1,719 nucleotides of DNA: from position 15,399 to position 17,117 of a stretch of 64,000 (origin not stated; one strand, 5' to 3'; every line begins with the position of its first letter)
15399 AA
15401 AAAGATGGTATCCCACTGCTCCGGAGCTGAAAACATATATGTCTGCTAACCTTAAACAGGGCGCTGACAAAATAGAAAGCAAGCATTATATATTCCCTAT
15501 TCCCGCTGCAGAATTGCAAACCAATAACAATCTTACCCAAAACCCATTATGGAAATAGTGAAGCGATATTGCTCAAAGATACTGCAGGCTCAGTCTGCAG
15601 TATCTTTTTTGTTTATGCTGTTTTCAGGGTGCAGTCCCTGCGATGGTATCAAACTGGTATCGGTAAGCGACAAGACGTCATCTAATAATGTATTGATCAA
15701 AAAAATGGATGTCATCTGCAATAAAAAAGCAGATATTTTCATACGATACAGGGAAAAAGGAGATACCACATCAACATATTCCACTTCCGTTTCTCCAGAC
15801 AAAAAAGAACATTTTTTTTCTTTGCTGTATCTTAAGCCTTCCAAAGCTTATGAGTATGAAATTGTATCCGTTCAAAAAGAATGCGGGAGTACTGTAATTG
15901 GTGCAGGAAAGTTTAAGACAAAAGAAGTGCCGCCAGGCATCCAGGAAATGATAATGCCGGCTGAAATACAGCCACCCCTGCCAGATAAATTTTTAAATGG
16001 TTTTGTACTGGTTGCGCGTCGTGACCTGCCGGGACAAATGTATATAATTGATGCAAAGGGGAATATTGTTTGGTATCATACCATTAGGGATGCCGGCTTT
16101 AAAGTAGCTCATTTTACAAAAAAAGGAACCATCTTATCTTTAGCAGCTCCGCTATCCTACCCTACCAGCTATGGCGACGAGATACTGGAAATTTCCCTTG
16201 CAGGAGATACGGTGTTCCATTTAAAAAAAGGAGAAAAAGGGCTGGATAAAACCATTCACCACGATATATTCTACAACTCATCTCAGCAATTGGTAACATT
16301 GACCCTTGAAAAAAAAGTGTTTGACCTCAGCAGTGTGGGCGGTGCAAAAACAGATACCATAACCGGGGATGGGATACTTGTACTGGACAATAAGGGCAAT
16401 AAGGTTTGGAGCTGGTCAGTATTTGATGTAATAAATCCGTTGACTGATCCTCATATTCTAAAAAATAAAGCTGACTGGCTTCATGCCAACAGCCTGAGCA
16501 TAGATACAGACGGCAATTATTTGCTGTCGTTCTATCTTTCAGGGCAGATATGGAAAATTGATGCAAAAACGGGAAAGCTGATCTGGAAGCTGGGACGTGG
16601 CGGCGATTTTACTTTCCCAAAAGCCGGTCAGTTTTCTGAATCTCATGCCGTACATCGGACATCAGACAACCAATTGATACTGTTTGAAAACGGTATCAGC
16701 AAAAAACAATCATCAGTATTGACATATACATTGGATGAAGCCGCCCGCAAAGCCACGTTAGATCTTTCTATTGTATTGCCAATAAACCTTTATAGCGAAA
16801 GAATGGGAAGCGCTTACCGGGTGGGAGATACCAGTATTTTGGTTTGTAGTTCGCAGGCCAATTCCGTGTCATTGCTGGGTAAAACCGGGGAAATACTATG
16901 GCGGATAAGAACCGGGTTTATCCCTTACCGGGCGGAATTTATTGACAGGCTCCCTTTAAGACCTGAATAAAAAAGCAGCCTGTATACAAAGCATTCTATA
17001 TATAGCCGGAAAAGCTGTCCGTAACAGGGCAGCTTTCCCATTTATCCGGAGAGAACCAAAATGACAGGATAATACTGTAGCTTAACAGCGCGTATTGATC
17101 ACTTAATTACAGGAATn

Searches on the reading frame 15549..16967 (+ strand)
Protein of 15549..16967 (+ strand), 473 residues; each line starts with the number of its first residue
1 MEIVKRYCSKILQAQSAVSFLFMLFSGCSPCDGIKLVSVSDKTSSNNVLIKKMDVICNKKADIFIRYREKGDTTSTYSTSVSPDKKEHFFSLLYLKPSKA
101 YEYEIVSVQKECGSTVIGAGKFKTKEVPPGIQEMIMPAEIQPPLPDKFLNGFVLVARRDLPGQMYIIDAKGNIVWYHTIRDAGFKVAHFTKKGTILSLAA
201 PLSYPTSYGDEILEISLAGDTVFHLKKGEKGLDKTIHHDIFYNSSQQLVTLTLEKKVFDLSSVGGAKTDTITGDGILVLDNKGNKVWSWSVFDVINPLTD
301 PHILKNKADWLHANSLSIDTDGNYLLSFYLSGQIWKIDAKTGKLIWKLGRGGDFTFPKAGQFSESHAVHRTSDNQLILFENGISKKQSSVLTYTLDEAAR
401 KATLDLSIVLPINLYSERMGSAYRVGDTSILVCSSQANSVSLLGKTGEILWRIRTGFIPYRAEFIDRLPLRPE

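Call 4: search_protein_families(library=pfam, proteins=[window:15549-16967:+], max_evalue=1)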
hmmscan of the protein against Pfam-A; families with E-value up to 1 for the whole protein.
window:15549-16967:+ (473 aa): 3 families
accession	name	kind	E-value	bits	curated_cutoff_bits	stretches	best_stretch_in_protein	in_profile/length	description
PF05935.17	Arylsulfotrans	-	5.1e-27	95.3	24.2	1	145-439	9-336/374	Arylsulfotransferase (ASST)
PF14269.12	Arylsulfotran_2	-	1.5e-15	57.8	27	1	210-455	35-300/301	Arylsulfotransferase (ASST)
PF13360.13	PQQ_2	-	5.4e-05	23.4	27.6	1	278-452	7-143/233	Outer membrane protein assembly factor BamB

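Call 5: search_protein_families(library=ncbifam, proteins=[window:15549-16967:+], max_evalue=1)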
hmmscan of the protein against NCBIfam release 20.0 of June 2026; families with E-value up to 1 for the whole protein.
window:15549-16967:+ (473 aa): 1 family
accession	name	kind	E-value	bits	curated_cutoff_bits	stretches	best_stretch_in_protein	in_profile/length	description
TIGR03300.1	assembly_YfgL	equivalog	0.085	11.5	285.2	0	319-379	102-160/377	outer membrane protein assembly factor BamB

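Call 48: search_protein_families(library=pfam, proteins=[window:15549-16967:+], max_evalue=0.01)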
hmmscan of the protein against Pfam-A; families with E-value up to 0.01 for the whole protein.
window:15549-16967:+ (473 aa): 3 families
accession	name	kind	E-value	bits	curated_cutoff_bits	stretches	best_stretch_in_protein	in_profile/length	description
PF05935.17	Arylsulfotrans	-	5.1e-27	95.3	24.2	1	145-439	9-336/374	Arylsulfotransferase (ASST)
PF14269.12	Arylsulfotran_2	-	1.5e-15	57.8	27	1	210-455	35-300/301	Arylsulfotransferase (ASST)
PF13360.13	PQQ_2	-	5.4e-05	23.4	27.6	1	278-452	7-143/233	Outer membrane protein assembly factor BamB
